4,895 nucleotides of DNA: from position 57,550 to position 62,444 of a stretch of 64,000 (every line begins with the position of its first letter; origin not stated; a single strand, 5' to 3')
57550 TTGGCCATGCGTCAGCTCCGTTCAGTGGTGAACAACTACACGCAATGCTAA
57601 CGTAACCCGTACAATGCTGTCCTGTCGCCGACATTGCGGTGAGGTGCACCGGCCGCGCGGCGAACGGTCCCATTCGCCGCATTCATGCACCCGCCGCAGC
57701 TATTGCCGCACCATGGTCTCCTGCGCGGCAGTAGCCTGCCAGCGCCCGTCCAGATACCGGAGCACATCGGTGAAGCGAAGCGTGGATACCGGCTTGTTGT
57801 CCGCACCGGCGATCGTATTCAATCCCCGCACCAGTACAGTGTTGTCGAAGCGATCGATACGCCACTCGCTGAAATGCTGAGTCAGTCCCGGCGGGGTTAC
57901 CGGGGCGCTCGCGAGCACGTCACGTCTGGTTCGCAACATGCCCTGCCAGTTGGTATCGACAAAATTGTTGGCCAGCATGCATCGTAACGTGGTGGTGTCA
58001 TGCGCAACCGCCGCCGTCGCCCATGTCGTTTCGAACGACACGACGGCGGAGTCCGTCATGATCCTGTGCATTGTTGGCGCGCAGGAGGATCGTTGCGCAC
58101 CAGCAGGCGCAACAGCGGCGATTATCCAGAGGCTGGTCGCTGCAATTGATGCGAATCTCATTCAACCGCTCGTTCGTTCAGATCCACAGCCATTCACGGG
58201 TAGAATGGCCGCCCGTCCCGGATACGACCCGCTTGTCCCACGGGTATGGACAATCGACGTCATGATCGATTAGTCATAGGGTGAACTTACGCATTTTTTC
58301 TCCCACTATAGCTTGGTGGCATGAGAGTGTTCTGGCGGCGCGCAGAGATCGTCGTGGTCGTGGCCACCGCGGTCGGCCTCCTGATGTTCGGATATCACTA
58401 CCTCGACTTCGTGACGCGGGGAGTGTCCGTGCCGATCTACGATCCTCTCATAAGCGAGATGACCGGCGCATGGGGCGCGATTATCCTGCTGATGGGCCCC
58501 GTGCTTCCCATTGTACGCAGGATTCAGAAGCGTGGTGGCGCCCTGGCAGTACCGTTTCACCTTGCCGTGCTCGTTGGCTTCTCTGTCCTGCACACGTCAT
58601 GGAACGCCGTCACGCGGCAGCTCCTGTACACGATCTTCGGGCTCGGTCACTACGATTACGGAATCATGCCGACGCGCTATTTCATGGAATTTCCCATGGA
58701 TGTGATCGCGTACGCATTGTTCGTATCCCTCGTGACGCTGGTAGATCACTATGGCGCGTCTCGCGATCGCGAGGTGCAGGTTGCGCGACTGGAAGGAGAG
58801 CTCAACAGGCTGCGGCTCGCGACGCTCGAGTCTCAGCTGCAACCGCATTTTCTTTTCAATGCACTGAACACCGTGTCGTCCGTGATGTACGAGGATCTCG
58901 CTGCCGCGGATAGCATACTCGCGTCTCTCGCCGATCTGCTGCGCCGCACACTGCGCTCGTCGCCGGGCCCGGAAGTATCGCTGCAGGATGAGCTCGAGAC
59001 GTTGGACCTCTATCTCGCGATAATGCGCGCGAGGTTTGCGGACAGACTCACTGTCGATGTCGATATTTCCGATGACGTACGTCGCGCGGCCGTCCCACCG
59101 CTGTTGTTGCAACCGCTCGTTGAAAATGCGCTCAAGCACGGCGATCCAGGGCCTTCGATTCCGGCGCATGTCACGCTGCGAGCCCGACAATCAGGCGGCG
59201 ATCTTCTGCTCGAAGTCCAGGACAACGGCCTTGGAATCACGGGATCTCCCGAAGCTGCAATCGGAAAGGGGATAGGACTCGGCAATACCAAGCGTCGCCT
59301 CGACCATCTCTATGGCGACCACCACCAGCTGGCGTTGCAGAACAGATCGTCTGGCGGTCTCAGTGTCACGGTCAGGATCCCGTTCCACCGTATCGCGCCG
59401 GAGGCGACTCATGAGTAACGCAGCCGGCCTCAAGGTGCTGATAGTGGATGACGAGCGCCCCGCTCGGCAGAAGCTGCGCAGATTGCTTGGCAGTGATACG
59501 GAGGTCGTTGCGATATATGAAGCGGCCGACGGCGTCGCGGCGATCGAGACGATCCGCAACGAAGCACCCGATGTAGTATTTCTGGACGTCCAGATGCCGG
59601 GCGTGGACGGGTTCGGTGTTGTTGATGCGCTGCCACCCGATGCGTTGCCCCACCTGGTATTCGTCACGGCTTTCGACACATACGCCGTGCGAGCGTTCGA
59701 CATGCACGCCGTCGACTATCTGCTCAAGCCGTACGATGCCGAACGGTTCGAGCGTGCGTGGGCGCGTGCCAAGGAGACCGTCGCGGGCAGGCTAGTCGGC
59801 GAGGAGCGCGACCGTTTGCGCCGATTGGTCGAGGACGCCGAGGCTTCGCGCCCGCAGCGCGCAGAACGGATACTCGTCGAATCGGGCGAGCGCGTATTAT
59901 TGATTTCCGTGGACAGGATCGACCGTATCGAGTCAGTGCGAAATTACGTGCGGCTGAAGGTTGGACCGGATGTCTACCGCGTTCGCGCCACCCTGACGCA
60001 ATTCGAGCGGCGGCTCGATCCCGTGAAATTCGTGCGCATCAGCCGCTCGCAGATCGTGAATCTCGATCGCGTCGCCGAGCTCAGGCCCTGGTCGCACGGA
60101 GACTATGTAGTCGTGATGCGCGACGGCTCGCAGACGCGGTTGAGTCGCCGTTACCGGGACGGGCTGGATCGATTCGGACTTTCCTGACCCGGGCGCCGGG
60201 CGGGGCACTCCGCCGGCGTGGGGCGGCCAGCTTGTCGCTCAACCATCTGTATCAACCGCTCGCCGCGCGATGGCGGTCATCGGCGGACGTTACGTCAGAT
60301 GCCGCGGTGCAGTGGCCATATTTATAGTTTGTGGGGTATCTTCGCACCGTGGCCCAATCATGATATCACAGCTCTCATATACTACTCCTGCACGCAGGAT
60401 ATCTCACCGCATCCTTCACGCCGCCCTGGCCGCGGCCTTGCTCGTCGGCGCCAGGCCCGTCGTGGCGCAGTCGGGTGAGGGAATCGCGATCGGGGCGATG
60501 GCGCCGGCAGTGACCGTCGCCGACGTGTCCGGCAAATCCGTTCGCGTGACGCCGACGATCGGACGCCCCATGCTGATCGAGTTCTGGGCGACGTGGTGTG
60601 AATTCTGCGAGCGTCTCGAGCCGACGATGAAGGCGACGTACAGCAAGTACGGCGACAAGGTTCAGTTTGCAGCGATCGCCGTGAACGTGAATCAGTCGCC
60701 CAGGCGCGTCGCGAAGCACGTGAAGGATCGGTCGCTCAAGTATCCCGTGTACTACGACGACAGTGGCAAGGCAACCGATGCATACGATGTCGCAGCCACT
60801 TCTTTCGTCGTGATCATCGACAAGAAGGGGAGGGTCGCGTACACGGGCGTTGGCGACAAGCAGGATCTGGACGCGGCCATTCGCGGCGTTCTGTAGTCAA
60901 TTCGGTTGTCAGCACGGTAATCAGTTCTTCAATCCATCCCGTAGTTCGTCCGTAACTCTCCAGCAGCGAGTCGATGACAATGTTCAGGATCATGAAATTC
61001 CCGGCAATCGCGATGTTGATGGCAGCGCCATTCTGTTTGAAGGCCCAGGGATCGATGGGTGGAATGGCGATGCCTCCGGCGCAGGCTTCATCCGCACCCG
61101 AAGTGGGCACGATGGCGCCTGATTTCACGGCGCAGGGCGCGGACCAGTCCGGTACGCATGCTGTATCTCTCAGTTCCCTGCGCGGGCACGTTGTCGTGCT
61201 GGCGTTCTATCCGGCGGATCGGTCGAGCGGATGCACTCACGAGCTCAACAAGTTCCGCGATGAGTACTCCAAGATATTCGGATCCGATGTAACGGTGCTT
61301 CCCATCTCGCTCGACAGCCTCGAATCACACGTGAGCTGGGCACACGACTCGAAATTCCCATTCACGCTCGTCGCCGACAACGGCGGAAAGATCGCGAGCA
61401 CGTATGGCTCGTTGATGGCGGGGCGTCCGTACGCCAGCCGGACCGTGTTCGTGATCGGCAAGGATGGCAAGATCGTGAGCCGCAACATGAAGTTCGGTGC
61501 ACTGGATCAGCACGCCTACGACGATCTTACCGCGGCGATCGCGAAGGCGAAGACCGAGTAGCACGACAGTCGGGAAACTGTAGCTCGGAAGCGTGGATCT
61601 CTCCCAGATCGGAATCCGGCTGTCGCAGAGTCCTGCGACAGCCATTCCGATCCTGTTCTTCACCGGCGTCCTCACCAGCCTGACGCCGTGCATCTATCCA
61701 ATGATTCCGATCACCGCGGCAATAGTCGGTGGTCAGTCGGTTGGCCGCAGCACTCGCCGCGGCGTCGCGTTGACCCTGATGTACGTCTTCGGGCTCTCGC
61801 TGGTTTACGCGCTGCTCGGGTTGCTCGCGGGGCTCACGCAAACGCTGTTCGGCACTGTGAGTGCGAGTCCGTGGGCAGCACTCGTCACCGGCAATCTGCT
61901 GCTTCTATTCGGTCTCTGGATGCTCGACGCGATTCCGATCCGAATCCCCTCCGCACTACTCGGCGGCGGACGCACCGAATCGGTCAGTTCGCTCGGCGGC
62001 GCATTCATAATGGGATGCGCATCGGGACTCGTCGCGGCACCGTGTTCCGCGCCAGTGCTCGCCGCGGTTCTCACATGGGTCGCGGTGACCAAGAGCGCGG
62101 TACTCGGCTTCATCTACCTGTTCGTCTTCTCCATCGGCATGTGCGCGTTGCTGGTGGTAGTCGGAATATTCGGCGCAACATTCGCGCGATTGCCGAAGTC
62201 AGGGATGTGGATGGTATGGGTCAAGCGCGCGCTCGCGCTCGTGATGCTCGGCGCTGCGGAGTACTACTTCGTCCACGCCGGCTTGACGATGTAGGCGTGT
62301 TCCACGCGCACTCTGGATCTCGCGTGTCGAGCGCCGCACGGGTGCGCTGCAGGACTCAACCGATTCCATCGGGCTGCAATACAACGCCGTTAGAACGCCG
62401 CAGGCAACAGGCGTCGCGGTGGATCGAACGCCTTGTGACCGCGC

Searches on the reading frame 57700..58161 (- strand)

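Call 59: search_protein_families(library=pfam, proteins=[window:57700-58161:-], max_evalue=0.001)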
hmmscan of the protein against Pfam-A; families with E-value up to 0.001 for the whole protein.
window:57700-58161:- (153 aa): 1 family
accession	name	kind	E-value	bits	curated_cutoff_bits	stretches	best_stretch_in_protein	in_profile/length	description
PF14534.12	DUF4440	-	1.7e-10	41.8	25.2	1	42-142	3-106/107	Domain of unknown function (DUF4440)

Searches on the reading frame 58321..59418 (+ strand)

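Call 59: search_protein_families(library=pfam, proteins=[window:58321-59418:+], max_evalue=0.001)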
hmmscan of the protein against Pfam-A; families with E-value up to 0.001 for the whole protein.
window:58321-59418:+ (365 aa): 2 families
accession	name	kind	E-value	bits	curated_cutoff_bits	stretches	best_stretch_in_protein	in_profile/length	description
PF06580.19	His_kinase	-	2.5e-21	76.2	25.2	1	165-243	2-81/81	Histidine kinase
PF02518.31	HATPase_c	-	1.2e-08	35.8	26.4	1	262-356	9-110/111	Histidine kinase-, DNA gyrase B-, and HSP90-like ATPase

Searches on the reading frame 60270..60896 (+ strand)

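Call 59: search_protein_families(library=pfam, proteins=[window:60270-60896:+], max_evalue=0.001)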
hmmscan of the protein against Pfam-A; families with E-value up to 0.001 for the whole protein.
window:60270-60896:+ (208 aa): 5 families
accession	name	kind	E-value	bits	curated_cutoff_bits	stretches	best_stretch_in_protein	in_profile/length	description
PF08534.16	Redoxin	-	1.7e-17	64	26.6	1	75-198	3-137/148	Redoxin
PF00578.27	AhpC-TSA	-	1.6e-16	60.8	26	1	74-191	1-123/124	AhpC/TSA family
PF13905.12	Thioredoxin_8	-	4.3e-11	43.4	27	1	99-189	2-94/94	Thioredoxin-like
PF00085.26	Thioredoxin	-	1.6e-09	38.1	23.5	1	99-143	19-63/103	Thioredoxin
PF13098.12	Thioredoxin_2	-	1.7e-05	25.6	27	1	98-203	5-103/104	Thioredoxin-like domain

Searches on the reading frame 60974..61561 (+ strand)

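Call 59: search_protein_families(library=pfam, proteins=[window:60974-61561:+], max_evalue=0.001)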
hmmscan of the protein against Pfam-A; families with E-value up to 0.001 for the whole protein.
window:60974-61561:+ (195 aa): 2 families
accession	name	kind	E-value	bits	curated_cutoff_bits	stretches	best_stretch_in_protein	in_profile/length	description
PF00578.27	AhpC-TSA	-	2.6e-31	108.6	26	1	44-168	1-122/124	AhpC/TSA family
PF08534.16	Redoxin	-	5.9e-16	59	26.6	1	44-171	2-132/148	Redoxin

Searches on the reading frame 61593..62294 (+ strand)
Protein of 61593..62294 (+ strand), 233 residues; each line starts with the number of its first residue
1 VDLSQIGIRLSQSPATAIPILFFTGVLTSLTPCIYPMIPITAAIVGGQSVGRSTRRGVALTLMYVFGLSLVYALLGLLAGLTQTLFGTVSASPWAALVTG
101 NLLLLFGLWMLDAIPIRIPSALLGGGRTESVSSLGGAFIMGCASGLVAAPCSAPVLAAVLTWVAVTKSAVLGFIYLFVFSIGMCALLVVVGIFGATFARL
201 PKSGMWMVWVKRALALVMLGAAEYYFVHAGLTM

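Call 59: search_protein_families(library=pfam, proteins=[window:61593-62294:+], max_evalue=0.001)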
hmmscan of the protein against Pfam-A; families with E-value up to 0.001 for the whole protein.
window:61593-62294:+ (233 aa): 2 families
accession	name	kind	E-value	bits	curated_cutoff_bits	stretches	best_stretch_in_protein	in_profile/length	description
PF02683.22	DsbD_TM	-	6.9e-43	146.9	27.1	1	18-223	5-212/219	Cytochrome C biogenesis protein transmembrane domain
PF13386.12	DsbD_2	-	1.5e-10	41.7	24.9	1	21-219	2-196/199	Cytochrome C biogenesis protein transmembrane region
